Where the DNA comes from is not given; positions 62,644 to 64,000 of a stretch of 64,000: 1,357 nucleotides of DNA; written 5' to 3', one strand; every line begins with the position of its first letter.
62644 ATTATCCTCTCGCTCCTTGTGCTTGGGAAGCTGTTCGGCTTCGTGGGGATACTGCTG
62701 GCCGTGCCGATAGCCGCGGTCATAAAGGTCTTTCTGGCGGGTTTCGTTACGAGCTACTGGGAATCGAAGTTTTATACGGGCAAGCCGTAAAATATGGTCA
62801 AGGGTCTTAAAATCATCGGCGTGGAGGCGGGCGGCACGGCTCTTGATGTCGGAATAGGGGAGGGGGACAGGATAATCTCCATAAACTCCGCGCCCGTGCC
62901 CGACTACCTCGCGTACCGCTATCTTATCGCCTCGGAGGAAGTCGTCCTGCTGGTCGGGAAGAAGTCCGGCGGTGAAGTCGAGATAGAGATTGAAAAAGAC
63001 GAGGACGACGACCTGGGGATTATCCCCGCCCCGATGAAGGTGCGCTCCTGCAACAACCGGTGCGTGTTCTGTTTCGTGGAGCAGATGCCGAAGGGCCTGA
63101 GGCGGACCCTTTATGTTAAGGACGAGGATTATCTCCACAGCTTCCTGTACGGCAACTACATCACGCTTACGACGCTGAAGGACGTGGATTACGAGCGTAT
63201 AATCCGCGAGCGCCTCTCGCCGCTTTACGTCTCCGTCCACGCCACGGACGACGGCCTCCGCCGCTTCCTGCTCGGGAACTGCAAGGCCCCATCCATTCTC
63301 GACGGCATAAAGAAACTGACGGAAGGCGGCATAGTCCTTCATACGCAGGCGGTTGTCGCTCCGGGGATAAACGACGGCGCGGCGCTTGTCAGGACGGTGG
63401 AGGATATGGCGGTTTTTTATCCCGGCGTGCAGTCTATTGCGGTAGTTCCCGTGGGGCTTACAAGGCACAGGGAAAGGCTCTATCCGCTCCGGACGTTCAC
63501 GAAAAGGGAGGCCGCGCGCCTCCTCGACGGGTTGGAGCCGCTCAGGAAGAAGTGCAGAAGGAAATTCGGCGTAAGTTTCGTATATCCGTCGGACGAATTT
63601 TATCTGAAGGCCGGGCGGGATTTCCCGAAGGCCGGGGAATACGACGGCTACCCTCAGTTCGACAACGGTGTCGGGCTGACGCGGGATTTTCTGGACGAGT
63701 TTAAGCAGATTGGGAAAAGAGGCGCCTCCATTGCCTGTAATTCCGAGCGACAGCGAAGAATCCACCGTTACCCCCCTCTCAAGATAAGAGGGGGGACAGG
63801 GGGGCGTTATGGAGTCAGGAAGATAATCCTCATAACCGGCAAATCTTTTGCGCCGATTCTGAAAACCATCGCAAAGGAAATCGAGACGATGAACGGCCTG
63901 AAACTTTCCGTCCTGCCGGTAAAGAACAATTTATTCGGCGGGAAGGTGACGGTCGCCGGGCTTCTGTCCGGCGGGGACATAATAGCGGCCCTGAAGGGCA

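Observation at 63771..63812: A family C palindromic repeat inserted in-frame within the DUF512 coding sequence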

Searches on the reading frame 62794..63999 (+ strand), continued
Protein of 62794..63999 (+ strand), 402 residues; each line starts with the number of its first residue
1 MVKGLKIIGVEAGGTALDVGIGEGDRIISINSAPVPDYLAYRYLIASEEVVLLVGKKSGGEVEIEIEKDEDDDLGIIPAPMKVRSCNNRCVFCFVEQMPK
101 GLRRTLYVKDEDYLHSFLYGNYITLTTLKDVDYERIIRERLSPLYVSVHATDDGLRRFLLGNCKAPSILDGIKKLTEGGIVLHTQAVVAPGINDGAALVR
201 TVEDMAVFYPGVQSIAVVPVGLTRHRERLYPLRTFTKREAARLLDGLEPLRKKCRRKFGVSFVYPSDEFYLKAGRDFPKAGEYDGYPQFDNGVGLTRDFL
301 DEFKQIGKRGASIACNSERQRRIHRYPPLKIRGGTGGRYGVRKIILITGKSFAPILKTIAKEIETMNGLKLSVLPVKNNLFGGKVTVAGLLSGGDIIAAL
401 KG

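Call 73: search_solved_structures(query=P0001, max_evalue=1e-20, show_alignments=1)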
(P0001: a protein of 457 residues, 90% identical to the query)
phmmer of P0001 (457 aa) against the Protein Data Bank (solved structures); distinct sequences matched with E-value up to 1e-20: 1.
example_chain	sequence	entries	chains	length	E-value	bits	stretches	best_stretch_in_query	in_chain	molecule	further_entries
9cg1_A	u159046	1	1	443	5.2e-92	312.3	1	7-306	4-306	Radical SAM protein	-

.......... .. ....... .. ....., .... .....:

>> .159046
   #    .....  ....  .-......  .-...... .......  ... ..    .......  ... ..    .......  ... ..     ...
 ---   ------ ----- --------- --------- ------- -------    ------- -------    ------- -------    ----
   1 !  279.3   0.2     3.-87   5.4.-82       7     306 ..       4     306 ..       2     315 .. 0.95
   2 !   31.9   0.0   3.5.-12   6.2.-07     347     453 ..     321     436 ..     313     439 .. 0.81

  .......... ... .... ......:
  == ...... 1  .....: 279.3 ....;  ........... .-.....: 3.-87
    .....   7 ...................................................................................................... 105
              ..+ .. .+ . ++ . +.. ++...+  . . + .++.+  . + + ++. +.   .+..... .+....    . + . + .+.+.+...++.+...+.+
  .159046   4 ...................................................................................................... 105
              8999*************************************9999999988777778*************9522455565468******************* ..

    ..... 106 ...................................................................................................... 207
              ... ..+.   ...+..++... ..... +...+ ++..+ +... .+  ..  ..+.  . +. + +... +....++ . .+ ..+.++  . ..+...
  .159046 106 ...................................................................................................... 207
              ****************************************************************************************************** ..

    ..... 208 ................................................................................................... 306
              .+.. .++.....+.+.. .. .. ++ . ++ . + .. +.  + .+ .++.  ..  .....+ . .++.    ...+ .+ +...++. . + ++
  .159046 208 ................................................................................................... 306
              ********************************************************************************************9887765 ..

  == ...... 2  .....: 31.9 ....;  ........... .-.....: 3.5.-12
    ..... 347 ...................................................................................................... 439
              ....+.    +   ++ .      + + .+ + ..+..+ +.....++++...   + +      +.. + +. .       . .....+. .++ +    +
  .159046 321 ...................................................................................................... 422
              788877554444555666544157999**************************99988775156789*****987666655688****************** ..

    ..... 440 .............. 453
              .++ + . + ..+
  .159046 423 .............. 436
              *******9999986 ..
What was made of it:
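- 62794..64000 (+): Host gene: PDZ / radical SAM / DUF512 (cobalamin-binding) enzyme of the TIGR03279 type. Only the 5' 402 codons are present; the gene runs off the window end. Call 73: 9CG1 at 5e-92.
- On RPE-like in-frame palindromic elements (functional class): The solved homologue 9CG1 has a 14-residue linker there (call 73).
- On PDZ/radical SAM/DUF512 enzymes (host gene): 9CG1 matches at 5e-92 (call 73).
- Checked: The linker is 40 residues in the orthologue against 14 in solved structure 9CG1 (call 73).
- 9CG1 aligns to P0001 residues 7-306 and 347-453, with 14 linker residues against 40 (call 73).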

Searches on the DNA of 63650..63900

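Call 28: search_rna_families(source=window, start=63650, end=63900, threshold=evalue, max_evalue=10)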
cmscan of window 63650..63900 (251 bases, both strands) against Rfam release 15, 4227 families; matches with E-value up to 10: 1.
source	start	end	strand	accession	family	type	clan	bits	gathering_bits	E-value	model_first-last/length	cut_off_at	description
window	63771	63798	+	RF02795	Pab91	Gene; snRNA; snoRNA; HACA-box;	-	18.1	71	0.53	1-57/57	no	Pab91 RNA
